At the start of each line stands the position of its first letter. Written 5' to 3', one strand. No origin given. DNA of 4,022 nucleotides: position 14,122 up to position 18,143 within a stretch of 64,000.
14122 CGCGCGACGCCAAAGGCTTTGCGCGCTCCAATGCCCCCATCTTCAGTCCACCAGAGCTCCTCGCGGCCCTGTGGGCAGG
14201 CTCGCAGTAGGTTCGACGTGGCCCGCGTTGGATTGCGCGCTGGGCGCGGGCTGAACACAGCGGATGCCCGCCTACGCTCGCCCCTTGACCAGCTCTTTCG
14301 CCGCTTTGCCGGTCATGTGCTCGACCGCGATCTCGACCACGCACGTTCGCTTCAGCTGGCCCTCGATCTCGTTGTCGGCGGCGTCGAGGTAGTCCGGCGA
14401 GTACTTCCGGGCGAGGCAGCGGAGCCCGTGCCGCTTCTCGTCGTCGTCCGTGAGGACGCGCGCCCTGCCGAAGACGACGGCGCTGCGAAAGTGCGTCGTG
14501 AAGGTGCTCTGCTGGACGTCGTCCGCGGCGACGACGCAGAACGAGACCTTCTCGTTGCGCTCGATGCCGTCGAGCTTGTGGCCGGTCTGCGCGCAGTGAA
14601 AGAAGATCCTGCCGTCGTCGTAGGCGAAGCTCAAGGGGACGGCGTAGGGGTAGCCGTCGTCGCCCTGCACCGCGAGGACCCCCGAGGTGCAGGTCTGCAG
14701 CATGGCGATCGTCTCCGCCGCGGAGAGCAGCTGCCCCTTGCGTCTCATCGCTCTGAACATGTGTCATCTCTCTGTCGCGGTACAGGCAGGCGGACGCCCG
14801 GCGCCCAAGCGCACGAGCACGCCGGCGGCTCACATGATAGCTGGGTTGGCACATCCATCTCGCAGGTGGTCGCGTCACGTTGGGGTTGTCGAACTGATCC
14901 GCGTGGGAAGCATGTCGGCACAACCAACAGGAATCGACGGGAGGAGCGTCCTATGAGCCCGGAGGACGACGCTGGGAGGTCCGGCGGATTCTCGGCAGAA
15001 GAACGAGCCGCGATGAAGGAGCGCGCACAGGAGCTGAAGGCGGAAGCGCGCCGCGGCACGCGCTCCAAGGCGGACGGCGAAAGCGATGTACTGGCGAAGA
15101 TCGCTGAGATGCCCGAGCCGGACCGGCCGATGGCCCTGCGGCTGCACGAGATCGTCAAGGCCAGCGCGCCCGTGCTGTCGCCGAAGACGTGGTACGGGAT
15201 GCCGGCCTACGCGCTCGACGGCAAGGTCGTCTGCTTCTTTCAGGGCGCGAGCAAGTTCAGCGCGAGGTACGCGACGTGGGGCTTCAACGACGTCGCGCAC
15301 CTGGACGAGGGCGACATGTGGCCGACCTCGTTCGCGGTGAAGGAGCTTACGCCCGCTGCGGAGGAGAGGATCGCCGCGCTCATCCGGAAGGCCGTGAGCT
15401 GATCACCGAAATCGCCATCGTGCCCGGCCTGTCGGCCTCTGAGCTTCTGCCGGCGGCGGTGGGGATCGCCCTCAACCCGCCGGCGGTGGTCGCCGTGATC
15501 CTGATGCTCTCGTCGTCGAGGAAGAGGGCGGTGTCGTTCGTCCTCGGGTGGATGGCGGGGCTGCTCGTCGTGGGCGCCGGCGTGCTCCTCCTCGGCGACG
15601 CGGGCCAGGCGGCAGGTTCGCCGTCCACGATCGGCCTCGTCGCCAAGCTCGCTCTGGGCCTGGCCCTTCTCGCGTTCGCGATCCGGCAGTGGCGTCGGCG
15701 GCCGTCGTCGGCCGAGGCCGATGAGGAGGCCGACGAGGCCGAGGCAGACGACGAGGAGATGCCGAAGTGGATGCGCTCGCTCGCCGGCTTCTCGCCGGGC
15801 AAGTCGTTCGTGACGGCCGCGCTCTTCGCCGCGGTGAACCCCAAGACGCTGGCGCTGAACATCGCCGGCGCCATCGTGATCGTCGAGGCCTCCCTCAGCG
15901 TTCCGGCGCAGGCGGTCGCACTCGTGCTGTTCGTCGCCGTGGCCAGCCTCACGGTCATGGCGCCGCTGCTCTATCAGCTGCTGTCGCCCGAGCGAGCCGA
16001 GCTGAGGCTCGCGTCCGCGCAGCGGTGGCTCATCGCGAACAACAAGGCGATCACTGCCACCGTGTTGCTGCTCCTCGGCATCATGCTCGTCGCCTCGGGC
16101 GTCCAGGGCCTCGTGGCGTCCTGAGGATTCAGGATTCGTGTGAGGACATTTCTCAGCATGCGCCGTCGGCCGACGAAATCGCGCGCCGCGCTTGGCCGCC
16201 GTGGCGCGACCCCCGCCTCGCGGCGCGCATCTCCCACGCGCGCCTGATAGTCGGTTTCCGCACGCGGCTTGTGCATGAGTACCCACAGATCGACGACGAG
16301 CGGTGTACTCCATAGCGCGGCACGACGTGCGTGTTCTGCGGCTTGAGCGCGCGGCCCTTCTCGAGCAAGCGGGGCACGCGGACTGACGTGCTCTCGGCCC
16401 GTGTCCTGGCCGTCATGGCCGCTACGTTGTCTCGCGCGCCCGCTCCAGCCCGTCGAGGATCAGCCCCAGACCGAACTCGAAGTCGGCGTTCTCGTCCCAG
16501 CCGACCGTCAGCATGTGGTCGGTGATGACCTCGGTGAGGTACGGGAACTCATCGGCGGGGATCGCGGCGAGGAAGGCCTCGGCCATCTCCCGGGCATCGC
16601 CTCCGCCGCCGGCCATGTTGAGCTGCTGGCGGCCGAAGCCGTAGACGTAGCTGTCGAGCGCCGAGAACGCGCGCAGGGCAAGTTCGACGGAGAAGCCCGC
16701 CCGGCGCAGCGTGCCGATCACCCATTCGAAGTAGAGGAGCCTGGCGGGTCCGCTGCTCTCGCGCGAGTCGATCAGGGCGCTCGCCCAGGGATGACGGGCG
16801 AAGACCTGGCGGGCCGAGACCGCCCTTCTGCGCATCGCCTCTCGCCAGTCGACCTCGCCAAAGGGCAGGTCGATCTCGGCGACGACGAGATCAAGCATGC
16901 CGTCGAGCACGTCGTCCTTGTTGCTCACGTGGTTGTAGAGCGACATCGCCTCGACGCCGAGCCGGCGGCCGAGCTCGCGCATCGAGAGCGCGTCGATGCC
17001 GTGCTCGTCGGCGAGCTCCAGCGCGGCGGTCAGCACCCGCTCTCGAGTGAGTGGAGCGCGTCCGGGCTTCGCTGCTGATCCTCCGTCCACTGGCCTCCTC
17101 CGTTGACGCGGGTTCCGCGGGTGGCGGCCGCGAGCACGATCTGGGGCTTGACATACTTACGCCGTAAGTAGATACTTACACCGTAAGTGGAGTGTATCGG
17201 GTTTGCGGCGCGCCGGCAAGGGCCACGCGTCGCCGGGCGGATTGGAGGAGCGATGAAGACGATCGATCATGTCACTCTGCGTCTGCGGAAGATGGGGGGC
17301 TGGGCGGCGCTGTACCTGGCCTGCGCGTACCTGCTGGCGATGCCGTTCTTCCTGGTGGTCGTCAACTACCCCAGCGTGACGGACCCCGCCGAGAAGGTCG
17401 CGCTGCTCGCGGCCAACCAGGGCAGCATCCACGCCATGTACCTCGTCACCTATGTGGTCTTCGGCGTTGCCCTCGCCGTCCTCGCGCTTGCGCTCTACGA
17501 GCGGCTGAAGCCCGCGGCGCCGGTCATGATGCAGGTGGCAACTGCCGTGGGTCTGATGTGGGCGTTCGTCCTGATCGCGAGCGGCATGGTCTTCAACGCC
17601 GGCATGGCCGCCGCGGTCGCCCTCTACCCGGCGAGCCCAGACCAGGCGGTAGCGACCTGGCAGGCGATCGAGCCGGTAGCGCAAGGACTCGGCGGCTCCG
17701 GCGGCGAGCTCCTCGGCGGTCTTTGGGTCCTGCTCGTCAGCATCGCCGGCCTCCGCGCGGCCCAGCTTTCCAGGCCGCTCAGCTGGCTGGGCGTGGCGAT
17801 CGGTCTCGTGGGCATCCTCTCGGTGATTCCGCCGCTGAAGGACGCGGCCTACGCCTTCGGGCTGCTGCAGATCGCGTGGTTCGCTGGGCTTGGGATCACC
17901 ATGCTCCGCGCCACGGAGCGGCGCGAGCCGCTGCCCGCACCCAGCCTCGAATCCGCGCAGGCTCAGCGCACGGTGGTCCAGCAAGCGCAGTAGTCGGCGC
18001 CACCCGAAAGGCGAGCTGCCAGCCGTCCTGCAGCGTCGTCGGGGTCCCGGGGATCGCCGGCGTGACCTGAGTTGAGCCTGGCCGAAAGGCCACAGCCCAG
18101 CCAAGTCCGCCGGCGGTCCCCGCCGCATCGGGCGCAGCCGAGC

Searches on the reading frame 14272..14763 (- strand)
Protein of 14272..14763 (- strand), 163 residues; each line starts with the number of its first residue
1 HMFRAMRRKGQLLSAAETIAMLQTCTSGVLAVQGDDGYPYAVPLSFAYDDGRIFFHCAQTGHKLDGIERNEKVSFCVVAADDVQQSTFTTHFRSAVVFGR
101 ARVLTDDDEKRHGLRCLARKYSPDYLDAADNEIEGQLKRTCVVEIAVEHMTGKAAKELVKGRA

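Call 87: search_protein_families(library=pfam, max_evalue=0.001, proteins=[window:14272-14763:-])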
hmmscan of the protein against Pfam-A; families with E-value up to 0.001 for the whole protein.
window:14272-14763:- (163 aa): 3 families
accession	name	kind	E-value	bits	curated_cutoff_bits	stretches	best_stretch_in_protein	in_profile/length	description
PF12900.13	Pyridox_ox_2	-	3.4e-24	85.9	27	1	15-153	2-139/140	Pyridoxamine 5'-phosphate oxidase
PF01243.27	PNPOx_N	-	2.8e-15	57.2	28.1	1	20-151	7-117/120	Pyridoxamine 5'-phosphate oxidase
PF04299.18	FMN_bind_2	-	0.0001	22.5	22.4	1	16-148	13-167/168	Putative FMN-binding domain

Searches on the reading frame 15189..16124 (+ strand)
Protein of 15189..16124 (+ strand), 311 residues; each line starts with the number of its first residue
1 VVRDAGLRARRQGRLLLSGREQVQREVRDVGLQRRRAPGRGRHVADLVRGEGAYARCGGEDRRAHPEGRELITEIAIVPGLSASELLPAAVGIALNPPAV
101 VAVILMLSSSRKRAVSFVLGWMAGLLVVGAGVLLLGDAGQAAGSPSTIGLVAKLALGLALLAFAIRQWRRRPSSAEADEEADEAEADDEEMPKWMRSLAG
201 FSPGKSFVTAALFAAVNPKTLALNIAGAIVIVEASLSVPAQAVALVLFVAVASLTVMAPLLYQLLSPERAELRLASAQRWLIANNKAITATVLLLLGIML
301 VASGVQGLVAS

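Call 87: search_protein_families(library=pfam, max_evalue=0.001, proteins=[window:15189-16124:+])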
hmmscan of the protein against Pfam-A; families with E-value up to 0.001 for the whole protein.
window:15189-16124:+ (311 aa): 2 families
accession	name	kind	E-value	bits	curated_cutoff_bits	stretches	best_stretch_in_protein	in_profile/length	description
PF11139.14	SfLAP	-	5.5e-44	150.6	35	1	86-305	1-212/213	Sap, sulfolipid-1-addressing protein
PF05425.18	CopD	-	3.4e-05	24.6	32.1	1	120-206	13-95/105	Copper resistance protein D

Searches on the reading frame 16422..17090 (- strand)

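Call 87: search_protein_families(library=pfam, max_evalue=0.001, proteins=[window:16422-17090:-])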
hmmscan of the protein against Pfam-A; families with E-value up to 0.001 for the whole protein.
window:16422-17090:- (222 aa): 2 families
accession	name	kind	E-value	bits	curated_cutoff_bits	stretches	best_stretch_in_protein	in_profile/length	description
PF02909.22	TetR_C_1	-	5.5e-22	78.6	21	1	79-217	6-144/146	Tetracyclin repressor-like, C-terminal domain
PF00440.29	TetR_N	-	1.1e-10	41.6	24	1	20-63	2-45/47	Bacterial regulatory proteins, tetR family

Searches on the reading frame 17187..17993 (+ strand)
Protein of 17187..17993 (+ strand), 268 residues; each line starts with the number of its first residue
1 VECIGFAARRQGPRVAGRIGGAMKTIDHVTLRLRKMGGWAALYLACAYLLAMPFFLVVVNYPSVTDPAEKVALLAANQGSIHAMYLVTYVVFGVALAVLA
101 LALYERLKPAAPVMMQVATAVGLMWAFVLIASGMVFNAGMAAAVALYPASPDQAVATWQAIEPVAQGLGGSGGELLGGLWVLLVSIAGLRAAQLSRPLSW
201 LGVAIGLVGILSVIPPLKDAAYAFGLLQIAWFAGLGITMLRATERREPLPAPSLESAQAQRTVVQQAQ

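Call 87: search_protein_families(library=pfam, max_evalue=0.001, proteins=[window:17187-17993:+])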
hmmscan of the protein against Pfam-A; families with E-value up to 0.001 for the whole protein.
window:17187-17993:+ (268 aa): 1 family
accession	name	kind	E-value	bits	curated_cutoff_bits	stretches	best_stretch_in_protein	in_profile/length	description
PF14329.11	DUF4386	-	3.5e-06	27.5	27.6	1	41-214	4-176/210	Domain of unknown function (DUF4386)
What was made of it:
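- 16422..17993 (.): Divergent pair: TetR (16422-17090, -) and a DUF4386-like membrane protein (17187-17993, +). The same cargo family under a TetR regulator, with no small gene. Pfam call 87.
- On DUF4386 (PF14329): The fourth gene, 17187-17993, scores 27.5, just under the threshold (call 87).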
